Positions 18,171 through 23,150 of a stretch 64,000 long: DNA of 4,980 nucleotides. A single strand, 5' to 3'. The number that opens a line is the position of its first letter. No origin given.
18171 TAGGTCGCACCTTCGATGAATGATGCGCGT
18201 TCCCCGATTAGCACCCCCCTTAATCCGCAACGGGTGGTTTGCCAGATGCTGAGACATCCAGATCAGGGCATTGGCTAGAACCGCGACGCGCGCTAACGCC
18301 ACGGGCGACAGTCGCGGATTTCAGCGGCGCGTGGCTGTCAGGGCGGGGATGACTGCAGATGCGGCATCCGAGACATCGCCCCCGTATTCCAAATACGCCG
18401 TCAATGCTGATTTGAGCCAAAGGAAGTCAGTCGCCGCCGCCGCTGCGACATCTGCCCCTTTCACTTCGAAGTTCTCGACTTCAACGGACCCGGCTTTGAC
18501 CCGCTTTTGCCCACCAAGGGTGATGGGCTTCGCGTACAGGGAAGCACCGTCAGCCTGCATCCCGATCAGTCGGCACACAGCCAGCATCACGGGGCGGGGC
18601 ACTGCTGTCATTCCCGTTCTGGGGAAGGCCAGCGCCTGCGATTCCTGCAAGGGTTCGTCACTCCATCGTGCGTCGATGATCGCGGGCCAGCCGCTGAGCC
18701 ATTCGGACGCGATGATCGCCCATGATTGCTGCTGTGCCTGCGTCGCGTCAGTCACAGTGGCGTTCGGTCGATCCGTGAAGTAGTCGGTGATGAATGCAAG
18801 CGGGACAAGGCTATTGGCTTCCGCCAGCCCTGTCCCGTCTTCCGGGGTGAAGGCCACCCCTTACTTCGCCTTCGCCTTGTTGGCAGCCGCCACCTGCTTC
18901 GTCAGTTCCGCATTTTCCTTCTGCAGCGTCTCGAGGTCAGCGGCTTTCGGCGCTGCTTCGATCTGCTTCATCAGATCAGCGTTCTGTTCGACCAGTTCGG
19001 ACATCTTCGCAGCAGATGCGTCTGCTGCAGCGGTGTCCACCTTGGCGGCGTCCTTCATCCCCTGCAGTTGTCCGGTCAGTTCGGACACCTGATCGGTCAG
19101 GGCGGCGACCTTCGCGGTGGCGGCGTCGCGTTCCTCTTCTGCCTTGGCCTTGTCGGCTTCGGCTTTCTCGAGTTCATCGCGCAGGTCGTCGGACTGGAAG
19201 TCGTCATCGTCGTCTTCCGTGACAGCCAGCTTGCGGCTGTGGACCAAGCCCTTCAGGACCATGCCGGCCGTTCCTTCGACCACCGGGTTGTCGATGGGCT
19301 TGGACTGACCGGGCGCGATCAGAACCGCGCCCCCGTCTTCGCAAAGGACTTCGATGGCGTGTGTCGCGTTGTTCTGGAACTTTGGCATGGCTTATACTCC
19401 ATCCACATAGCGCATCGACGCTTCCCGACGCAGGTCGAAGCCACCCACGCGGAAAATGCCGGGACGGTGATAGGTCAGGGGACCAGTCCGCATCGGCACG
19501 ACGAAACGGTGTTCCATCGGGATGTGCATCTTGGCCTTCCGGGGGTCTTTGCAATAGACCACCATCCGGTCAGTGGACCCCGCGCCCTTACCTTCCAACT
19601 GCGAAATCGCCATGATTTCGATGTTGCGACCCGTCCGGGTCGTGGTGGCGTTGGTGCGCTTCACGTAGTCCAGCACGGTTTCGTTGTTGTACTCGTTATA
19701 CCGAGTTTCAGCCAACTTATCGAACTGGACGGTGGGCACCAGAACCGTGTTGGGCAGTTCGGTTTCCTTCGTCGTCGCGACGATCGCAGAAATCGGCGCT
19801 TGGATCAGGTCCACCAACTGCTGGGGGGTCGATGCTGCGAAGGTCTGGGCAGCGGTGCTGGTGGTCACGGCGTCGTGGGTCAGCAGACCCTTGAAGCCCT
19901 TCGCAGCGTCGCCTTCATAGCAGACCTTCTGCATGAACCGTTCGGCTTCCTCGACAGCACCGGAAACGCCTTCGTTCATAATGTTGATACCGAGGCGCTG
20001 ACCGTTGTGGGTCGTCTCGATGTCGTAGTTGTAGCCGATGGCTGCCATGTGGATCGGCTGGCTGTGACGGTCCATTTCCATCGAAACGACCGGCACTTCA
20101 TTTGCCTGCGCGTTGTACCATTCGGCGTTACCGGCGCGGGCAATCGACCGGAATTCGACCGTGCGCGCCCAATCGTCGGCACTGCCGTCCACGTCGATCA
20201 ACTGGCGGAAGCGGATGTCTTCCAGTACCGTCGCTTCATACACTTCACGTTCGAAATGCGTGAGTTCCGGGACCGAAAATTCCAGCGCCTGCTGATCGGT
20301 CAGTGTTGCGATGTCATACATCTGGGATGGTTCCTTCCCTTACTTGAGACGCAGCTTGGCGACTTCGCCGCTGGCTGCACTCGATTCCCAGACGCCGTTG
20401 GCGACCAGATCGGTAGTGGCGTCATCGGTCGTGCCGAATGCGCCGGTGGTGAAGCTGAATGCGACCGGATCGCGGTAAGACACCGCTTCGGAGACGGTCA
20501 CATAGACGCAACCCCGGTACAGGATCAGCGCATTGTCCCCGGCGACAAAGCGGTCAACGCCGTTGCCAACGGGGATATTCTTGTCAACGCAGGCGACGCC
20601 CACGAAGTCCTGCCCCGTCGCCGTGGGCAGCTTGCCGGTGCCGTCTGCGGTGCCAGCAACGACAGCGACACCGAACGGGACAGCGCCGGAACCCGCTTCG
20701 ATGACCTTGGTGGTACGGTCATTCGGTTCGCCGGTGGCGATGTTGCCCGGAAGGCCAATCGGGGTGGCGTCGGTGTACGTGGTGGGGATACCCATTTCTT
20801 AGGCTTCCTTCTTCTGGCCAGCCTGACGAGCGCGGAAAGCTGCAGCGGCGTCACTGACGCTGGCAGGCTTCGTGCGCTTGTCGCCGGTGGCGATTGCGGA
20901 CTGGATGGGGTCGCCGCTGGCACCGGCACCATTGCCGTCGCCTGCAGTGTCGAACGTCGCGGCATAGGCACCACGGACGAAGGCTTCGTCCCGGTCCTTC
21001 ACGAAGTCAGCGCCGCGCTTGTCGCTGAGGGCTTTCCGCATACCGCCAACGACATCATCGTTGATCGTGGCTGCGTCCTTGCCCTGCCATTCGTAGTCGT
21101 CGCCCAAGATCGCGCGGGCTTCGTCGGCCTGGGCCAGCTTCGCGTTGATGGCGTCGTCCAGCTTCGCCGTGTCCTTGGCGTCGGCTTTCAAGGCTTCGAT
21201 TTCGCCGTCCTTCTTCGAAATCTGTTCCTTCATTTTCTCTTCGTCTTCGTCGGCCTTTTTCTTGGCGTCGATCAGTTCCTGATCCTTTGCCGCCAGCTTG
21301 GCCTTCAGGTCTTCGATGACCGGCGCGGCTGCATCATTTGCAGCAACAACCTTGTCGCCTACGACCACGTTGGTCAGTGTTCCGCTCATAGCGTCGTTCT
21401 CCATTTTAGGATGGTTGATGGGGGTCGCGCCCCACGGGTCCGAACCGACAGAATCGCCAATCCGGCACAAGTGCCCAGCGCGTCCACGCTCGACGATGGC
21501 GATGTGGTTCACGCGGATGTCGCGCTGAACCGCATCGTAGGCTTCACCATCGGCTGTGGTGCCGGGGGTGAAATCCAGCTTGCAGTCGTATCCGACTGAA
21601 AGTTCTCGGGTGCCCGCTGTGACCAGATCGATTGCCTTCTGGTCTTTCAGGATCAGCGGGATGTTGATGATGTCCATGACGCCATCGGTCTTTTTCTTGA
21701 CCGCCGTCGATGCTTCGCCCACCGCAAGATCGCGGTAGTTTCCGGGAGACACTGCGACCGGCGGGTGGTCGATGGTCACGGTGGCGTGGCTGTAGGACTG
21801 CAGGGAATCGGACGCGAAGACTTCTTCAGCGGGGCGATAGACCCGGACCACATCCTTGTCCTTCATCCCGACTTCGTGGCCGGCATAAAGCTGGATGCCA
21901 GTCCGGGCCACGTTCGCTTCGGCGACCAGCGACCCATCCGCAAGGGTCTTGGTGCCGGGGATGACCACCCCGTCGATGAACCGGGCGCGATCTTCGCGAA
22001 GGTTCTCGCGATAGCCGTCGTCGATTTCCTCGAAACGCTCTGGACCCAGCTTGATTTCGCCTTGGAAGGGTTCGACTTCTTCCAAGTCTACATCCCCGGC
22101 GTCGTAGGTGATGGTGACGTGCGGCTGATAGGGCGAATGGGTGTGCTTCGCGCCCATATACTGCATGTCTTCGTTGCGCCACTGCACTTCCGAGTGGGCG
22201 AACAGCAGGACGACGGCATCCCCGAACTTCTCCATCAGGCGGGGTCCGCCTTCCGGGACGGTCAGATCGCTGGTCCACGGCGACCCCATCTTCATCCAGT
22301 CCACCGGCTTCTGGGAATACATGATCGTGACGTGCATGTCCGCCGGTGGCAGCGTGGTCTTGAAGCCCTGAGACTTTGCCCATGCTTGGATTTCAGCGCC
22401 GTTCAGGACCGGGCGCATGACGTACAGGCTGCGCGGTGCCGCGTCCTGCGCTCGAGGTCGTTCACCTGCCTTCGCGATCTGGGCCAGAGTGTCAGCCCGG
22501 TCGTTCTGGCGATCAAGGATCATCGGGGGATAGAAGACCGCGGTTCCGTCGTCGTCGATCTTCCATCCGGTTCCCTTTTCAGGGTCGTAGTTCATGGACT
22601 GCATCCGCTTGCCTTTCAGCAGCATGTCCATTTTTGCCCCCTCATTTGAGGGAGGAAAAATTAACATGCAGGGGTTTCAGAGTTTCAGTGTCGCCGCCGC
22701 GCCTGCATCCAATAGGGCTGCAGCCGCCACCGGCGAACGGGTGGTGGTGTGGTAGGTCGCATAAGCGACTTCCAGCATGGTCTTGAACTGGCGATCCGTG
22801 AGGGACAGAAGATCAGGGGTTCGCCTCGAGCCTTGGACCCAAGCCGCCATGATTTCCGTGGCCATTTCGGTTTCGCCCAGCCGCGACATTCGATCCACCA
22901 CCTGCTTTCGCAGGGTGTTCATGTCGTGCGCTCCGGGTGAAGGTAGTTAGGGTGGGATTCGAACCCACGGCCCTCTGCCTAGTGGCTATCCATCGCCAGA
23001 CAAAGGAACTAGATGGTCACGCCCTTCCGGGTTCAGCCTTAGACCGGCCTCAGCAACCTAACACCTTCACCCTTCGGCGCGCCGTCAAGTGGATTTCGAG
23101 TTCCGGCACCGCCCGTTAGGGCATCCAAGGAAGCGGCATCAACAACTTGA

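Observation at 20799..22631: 2H-phosphoesterase-like (Acb1/LigT-type) domain fused to the DUF2213 prohead protease/scaffold protein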

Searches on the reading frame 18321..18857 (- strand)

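Call 20: search_protein_families(library=pfam, proteins=[window:18321-18857:-], max_evalue=0.01)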
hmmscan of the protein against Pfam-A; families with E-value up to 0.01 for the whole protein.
window:18321-18857:- (178 aa): 1 family
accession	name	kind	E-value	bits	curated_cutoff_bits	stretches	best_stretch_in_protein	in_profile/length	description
PF20557.3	DnaT_2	-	2.1e-15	57.4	27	1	1-153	1-151/168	Putative DnaT-like ssDNA binding protein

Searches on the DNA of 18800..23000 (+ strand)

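Call 21: search_dna_similar(query=window:18800-23000:+, collection=phages, mode=distant, max_rows=15)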
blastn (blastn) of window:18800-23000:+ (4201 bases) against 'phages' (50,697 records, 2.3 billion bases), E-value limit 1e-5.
Records with a match: 24; places in all: 33; records where one place covers at least 80% of the query: 0.
Best place of each record, by identity: 60-80% 24.
By first word of the organism name: Rhizobium 13; Pseudomonas 8; Synechococcus 2; Acinetobacter 1.
By host as written in the record: Rhizobium etli GR56 5; - 4; Pseudomonas syringae 2; Pseudomonas syringae pv. actinidiae K7#8 2; Rhizobium etli IE6845 1; Rhizobium phaseoli sv. phaseoli GR56 1; Rhizobium phaseoli GR56 1; Rhizobium phaseoli Y1_1 1; and 7 more.
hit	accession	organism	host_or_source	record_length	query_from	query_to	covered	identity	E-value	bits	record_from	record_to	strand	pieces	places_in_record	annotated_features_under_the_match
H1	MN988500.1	Rhizobium phage RHph_Y55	Rhizobium etli IE6845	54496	2655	3110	11%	66.8%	5e-25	124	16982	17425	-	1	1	putative major head subunit precursor protein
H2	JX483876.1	Rhizobium phage RHEph04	Rhizobium etli GR56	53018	2655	3110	11%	65.3%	1e-14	91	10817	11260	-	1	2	putative head protein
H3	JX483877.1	Rhizobium phage RHEph05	Rhizobium etli GR56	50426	2655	3110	11%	65.3%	1e-14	91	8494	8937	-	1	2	putative head protein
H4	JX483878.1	Rhizobium phage RHEph06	Rhizobium etli GR56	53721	2655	3110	11%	65.3%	1e-14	91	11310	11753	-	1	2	putative head protein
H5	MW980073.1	Rhizobium phage RHEph26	Rhizobium phaseoli sv. phaseoli GR56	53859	2655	3110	11%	65.3%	1e-14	91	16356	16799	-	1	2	putative major head subunit precursor protein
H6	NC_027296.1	Rhizobium phage RHEph06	Rhizobium etli GR56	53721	2655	3110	11%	65.3%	1e-14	91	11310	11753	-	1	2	head maturation protease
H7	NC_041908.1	Rhizobium phage RHEph04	Rhizobium etli GR56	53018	2655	3110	11%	65.3%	1e-14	91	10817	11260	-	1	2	head maturation protease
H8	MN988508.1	Rhizobium phage RHph_I36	Rhizobium phaseoli GR56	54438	2655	3110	11%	64.4%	2e-10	75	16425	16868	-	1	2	putative major head subunit precursor protein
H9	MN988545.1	Rhizobium phage RHph_Y1_1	Rhizobium phaseoli Y1_1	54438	2655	3110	11%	64.4%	2e-10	75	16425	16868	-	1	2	putative major head subunit precursor protein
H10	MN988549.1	Rhizobium phage RHph_Y2_17_2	Rhizobium etli Y2_17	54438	2655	3110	11%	64.4%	2e-10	75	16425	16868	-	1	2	putative major head subunit precursor protein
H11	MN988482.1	Rhizobium phage RHph_Y17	Rhizobium phaseoli R630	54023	3218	3451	6%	68.2%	9e-9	71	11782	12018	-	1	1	putative portal protein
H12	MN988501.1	Rhizobium phage RHph_Y3_43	Rhizobium phaseoli Y3_43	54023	3218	3451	6%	68.2%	9e-9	71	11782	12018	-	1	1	putative portal protein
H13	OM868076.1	Synechococcus phage Yong-M3-232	Synechococcus sp. PCC 7002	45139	3468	3607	3%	72.1%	6e-11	78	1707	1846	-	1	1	hypothetical protein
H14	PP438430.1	Synechococcus phage Ssp-JY40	Synechococcus sp.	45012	3468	3607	3%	72.1%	6e-11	78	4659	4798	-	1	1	hypothetical protein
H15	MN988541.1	Rhizobium phage RHph_I65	Rhizobium phaseoli INC1-2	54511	3415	3541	3%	71.9%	1e-6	63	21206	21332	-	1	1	putative portal protein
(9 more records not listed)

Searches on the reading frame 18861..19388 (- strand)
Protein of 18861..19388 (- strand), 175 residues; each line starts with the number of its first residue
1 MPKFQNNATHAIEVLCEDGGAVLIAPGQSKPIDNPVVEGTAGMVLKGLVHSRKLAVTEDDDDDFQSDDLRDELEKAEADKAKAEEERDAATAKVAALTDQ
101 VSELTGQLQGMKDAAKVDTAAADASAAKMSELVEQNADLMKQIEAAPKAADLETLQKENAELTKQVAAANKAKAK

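Call 3: search_protein_families(library=pfam, proteins=[window:18861-19388:-], max_evalue=1)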
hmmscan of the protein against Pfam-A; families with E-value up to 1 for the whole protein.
window:18861-19388:- (175 aa): 18 families
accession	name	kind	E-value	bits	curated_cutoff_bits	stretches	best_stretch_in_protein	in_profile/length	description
PF14817.11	HAUS5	-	0.0071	15.7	25.6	1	63-173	292-398/643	HAUS augmin-like complex subunit 5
PF24319.2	DUF7491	-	0.0094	16.6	30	1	69-114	40-85/90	Coiled-coil region of unknown function (DUF7491)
PF05667.16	CCDC22_CC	-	0.01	15.5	39.2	1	50-171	178-292/477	CCDC22 protein coiled-coil region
PF25443.1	ANG-1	-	0.024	15.3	28.5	1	87-168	16-99/105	ANG-1-like domain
PF13600.11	DUF4140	-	0.042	14.7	27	1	37-97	41-98/98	N-terminal domain of unknown function (DUF4140)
PF14282.11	FlxA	-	0.049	14.2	26.3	1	65-117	25-74/101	FlxA-like protein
PF25785.1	TPR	-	0.056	14.2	27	0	72-166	1-98/110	Nucleoprotein TPR-like domain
PF02183.23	HALZ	-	0.07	13.7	28.1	0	150-167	19-36/43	Homeobox associated leucine zipper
PF14662.11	KASH_CCD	-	0.098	13.1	43.3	1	68-163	64-160/191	Coiled-coil region of CCDC155 or KASH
PF25762.1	HAUS1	-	0.15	12.3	40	1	68-150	111-193/236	HAUS augmin-like complex subunit 1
PF14362.11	DUF4407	-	0.15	11.8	31.3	1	60-173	120-232/297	Domain of unknown function (DUF4407)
PF09787.14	Golgin_A5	-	0.38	10.7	31.7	1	75-166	44-130/305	Golgin subfamily A member 5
PF06818.20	Fez1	-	0.48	11.3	34.4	1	62-169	50-148/199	Fez1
PF04791.21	LMBR1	-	0.49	9.6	31.9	1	66-173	193-292/510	LMBR1-like membrane protein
PF09762.14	CCDC93_CC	-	0.53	9.7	30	1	67-172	146-251/429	CCDC93 coiled-coil domain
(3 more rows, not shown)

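Call 4: search_protein_families(library=phrogs, proteins=[window:18861-19388:-], max_evalue=0.01)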
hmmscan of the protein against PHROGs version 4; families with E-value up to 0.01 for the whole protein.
window:18861-19388:- (175 aa): 1 family
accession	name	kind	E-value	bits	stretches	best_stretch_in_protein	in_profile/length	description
phrog_77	-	DNA, RNA and nucleotide metabolism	0.0032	17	1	68-174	682-787/967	SbcC-like subunit of palindrome specific endonuclease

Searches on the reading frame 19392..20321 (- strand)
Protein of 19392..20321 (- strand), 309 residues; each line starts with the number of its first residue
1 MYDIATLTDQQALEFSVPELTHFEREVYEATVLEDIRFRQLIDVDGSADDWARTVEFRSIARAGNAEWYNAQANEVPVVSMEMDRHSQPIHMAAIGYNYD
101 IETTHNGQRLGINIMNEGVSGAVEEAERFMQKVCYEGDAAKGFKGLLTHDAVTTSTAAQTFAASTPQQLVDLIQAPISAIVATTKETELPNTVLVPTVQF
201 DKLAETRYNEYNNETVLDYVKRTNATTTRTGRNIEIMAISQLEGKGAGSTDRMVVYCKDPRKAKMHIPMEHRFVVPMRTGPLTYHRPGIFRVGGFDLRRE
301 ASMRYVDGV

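Call 3: search_protein_families(library=pfam, proteins=[window:19392-20321:-], max_evalue=1)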
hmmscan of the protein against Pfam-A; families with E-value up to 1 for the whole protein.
window:19392-20321:- (309 aa): 2 families
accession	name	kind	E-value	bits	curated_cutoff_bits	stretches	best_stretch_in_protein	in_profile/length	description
PF09950.15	Major_capside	-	4.6e-65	219.9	26.8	1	64-309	1-251/251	Major capsid protein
PF04454.18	Linocin_M18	-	0.011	15.4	24.3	1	71-209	57-187/253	Encapsulating protein for peroxidase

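Call 4: search_protein_families(library=phrogs, proteins=[window:19392-20321:-], max_evalue=0.01)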
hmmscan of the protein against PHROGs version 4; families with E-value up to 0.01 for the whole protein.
window:19392-20321:- (309 aa): 2 families
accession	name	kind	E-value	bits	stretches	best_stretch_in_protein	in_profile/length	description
phrog_264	-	head and packaging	2e-71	241.6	1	3-309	18-321/321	major head protein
phrog_771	-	head and packaging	0.00083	19.6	1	82-223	126-277/354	virion structural protein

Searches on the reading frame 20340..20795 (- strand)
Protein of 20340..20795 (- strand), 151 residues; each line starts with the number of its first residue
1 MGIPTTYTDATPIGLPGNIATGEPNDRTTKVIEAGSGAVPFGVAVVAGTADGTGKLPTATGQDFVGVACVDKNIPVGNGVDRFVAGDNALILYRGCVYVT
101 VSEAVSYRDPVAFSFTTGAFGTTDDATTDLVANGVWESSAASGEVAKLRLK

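Call 3: search_protein_families(library=pfam, proteins=[window:20340-20795:-], max_evalue=1)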
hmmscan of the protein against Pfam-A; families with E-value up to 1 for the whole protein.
window:20340-20795:- (151 aa): 2 families
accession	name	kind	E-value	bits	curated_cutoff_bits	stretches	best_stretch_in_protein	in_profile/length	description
PF22758.2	Phage_cement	-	6.8e-27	94.8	27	1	3-150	1-145/146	Structural cement protein (E217 gp24/Pam3 gp6)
PF23982.2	XM1_gp53_minor_capsid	-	1e-08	35.6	27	1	6-148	3-152/154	XM1 gp53 minor capsid protein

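Call 4: search_protein_families(library=phrogs, proteins=[window:20340-20795:-], max_evalue=0.01)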
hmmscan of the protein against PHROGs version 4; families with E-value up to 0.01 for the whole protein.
window:20340-20795:- (151 aa): 2 families
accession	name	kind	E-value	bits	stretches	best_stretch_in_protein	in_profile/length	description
phrog_563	-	head and packaging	1e-26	94.6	1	1-151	2-163/173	virion structural protein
phrog_7764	-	head and packaging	0.00085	20.4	1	12-115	14-119/173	virion structural protein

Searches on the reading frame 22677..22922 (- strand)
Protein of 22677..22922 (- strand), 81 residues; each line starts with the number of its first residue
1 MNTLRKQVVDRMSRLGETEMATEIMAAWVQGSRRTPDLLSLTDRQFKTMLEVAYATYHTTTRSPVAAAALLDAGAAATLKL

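Call 3: search_protein_families(library=pfam, proteins=[window:22677-22922:-], max_evalue=1)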
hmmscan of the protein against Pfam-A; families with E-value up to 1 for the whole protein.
window:22677-22922:- (81 aa): 1 family
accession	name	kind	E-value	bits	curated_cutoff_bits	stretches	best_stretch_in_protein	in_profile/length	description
PF12500.13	TRSP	-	0.05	13.9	25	1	53-68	57-72/128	TRSP domain C terminus to PRTase_2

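Call 4: search_protein_families(library=phrogs, proteins=[window:22677-22922:-], max_evalue=0.01)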
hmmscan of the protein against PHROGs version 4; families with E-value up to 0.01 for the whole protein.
window:22677-22922:- (81 aa): 0 families

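Call 88: search_protein_families(library=phrogs, proteins=[window:22677-22922:-], max_evalue=0.001)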
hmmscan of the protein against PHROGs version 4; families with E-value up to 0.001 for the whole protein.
window:22677-22922:- (81 aa): 0 families
